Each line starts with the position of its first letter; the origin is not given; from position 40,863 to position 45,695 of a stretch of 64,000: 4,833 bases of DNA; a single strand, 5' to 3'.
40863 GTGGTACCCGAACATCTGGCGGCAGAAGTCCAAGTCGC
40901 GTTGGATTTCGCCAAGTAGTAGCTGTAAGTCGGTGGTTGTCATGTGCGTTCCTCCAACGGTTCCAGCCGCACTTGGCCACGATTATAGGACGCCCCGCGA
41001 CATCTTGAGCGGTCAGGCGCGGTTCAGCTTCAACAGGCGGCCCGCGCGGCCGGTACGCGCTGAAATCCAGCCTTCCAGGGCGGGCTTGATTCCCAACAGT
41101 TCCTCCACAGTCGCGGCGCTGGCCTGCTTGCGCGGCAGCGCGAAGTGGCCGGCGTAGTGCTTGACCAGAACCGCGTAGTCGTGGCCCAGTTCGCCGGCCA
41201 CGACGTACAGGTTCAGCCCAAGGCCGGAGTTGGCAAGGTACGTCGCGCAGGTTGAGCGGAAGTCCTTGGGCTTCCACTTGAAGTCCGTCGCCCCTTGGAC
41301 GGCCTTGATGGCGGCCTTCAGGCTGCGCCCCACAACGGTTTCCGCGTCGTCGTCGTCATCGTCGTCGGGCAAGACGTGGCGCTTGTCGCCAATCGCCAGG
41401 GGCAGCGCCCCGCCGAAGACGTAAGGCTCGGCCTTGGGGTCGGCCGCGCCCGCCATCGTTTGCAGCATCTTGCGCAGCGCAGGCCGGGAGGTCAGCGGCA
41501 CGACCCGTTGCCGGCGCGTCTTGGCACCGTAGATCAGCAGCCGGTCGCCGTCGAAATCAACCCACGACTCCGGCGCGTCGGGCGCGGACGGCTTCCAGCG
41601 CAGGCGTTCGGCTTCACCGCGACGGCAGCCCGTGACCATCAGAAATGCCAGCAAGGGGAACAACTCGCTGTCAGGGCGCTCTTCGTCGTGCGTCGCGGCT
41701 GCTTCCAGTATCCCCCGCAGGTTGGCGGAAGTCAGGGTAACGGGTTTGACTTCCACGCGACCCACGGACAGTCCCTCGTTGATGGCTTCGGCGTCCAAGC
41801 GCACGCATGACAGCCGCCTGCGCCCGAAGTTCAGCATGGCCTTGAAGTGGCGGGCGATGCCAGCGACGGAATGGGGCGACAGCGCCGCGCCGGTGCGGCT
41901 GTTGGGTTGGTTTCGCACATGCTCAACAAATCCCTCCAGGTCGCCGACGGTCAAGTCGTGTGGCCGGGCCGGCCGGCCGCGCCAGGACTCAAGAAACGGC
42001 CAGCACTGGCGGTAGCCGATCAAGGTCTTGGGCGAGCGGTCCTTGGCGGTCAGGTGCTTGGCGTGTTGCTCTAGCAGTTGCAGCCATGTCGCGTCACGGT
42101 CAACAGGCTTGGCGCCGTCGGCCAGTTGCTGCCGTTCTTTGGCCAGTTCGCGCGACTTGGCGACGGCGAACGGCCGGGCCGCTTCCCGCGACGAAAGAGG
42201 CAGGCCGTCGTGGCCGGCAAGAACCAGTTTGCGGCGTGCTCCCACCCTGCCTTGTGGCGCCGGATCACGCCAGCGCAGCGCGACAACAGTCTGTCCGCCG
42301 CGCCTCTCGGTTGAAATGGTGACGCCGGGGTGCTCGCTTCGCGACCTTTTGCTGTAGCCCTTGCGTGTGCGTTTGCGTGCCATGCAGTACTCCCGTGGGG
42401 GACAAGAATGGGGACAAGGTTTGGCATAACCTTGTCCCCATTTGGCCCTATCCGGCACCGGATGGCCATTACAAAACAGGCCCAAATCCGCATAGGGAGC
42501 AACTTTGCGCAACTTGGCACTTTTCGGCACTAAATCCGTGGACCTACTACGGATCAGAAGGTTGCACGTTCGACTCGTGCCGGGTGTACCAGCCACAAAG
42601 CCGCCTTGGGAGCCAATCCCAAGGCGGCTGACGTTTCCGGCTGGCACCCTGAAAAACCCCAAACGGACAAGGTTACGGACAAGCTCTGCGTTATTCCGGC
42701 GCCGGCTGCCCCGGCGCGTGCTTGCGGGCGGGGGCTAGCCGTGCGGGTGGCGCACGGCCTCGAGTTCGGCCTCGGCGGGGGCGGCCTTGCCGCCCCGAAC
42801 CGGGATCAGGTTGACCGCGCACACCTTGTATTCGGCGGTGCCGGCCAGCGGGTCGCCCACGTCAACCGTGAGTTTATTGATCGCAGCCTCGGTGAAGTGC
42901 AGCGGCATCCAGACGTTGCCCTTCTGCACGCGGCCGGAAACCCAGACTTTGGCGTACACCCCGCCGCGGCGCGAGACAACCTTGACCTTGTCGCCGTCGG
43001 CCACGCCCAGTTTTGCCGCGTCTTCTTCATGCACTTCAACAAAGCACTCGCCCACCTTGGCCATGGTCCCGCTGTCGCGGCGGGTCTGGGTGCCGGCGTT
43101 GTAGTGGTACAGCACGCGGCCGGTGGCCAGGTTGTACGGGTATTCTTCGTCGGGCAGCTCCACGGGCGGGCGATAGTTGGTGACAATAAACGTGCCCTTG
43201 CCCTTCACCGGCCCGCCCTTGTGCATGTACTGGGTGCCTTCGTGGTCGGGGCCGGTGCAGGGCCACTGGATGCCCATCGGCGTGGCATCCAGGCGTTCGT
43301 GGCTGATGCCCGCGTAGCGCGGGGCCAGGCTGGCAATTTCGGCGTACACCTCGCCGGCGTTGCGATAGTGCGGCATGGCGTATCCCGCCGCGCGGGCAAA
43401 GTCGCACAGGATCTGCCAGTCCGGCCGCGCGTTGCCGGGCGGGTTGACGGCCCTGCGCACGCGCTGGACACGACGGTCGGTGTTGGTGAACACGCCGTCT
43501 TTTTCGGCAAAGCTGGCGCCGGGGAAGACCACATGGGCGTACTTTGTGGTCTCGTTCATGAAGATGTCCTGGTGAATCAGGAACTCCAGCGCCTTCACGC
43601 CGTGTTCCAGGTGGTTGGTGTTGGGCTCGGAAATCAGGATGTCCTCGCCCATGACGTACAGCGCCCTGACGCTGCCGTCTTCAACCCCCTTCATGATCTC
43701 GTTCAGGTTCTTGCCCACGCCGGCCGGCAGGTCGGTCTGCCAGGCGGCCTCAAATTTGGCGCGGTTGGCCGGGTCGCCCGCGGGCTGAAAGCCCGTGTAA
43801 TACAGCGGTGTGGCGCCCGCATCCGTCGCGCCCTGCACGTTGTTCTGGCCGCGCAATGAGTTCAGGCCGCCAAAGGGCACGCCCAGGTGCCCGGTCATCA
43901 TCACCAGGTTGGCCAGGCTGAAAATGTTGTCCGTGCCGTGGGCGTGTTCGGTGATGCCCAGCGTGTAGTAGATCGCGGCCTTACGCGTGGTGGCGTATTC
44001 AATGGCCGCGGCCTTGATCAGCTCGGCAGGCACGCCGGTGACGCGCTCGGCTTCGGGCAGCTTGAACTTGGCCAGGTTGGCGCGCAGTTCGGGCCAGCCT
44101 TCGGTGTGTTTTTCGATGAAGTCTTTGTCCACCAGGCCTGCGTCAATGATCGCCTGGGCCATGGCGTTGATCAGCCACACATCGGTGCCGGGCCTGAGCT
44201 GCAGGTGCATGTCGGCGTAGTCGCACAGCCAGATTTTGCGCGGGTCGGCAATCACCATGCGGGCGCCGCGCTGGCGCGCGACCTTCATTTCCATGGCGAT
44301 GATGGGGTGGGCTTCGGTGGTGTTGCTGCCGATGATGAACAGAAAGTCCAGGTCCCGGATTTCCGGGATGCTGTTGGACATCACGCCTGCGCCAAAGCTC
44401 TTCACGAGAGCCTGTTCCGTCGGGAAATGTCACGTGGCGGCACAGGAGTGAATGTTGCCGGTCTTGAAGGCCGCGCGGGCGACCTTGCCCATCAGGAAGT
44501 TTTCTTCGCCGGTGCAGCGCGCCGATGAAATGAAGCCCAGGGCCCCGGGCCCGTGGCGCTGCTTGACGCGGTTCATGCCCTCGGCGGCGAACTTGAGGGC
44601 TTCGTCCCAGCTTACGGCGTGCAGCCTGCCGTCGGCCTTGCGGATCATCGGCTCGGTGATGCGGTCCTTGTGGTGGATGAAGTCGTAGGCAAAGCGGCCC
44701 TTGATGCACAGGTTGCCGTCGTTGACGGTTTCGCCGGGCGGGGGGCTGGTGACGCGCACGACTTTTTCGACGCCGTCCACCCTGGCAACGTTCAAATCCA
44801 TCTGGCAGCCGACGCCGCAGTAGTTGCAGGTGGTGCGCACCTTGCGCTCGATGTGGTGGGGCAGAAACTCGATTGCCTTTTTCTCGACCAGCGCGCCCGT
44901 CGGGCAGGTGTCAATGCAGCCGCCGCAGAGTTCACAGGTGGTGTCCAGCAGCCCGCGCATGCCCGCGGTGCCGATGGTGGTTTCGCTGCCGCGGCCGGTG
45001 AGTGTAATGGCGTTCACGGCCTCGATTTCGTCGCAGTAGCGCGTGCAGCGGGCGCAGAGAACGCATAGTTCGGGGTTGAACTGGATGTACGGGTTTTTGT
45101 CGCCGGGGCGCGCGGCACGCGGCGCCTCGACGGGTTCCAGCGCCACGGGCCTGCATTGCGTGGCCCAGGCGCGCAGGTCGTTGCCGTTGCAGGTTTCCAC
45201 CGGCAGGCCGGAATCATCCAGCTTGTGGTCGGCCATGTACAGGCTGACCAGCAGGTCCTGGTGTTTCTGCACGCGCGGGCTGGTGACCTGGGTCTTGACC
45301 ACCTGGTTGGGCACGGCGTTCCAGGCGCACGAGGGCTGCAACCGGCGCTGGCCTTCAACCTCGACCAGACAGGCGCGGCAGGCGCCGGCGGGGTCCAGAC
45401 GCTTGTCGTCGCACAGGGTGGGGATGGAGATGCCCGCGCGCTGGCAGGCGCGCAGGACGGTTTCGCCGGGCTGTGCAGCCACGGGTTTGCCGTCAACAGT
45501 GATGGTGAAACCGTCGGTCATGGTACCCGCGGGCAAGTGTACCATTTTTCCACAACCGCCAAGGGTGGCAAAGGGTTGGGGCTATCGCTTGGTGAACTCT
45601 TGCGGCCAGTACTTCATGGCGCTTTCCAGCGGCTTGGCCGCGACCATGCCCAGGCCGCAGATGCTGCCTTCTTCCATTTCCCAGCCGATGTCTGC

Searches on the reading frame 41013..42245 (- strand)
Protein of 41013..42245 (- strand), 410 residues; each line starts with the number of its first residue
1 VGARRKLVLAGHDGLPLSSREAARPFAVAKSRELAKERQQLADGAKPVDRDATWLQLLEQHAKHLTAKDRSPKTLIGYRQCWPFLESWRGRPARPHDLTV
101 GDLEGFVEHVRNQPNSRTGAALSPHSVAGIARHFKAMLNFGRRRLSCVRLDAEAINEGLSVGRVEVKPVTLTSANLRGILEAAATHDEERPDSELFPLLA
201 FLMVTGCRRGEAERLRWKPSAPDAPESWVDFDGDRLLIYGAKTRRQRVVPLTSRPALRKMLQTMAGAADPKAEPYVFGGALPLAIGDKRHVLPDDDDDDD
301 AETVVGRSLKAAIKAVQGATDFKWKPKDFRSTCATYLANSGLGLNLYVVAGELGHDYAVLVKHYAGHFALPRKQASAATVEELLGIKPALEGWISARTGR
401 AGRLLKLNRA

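Call 73: search_protein_families(library=pfam, proteins=[window:41013-42245:-], max_evalue=0.001)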
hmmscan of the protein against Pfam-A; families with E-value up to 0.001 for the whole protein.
window:41013-42245:- (410 aa): 1 family
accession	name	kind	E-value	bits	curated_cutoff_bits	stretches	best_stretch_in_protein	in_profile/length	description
PF00589.27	Phage_integrase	-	2e-10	41.2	27.1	1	171-366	3-167/172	Phage integrase family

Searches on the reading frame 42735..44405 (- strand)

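Call 85: search_protein_families(library=pfam, proteins=[window:42735-44405:-], max_evalue=0.01)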
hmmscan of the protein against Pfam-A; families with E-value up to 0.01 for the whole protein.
window:42735-44405:- (556 aa): 2 families
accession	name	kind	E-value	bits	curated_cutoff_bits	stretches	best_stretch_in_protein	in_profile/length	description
PF00384.28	Molybdopterin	-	8.6e-55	186.6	24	1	7-338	96-352/353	Molybdopterin oxidoreductase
PF01568.27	Molydop_binding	-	1.1e-30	106.4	26.8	1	425-530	2-110/110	Molydopterin dinucleotide binding domain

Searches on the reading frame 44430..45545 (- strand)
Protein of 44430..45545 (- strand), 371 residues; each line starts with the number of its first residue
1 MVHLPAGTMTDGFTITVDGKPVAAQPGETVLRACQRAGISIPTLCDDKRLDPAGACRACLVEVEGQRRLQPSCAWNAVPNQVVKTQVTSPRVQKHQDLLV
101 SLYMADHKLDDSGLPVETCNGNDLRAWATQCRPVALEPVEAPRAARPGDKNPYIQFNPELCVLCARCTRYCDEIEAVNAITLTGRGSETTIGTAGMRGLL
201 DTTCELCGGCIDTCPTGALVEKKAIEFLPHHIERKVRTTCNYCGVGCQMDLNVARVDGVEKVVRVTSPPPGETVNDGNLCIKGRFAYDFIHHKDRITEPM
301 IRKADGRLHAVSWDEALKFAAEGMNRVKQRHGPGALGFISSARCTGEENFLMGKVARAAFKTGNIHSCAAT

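Call 85: search_protein_families(library=pfam, proteins=[window:44430-45545:-], max_evalue=0.01)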
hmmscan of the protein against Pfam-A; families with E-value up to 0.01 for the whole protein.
window:44430-45545:- (371 aa): 9 families
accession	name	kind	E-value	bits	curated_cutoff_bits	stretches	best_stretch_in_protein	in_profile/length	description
PF13510.11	Fer2_4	-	2.2e-20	73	22.8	1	13-86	4-80/82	2Fe-2S iron-sulfur cluster binding domain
PF04879.21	Molybdop_Fe4S4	-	2.5e-13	50.2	22.7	1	234-292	2-55/55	Molybdopterin oxidoreductase Fe4S4 domain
PF00384.28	Molybdopterin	-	3.5e-12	46.5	24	1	295-365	1-75/353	Molybdopterin oxidoreductase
PF22117.2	Fer4_Nqo3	-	8.5e-11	42.3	27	1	152-219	2-66/67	NADH-quinone oxidoreductase subunit 3, ferredoxin-like domain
PF12838.12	Fer4_7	-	1.2e-06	29.3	27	1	161-218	2-52/52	4Fe-4S dicluster domain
PF13237.11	Fer4_10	-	3.5e-05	24.1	25.5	1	201-248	6-49/53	4Fe-4S dicluster domain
PF12837.12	Fer4_6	-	0.00092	19.5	25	1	154-172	2-20/24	4Fe-4S binding domain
PF13187.11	Fer4_9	-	0.00099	19.5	27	1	161-218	2-51/52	4Fe-4S dicluster domain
PF00037.32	Fer4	-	0.0018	18.4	21.1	1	203-219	7-23/24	4Fe-4S binding domain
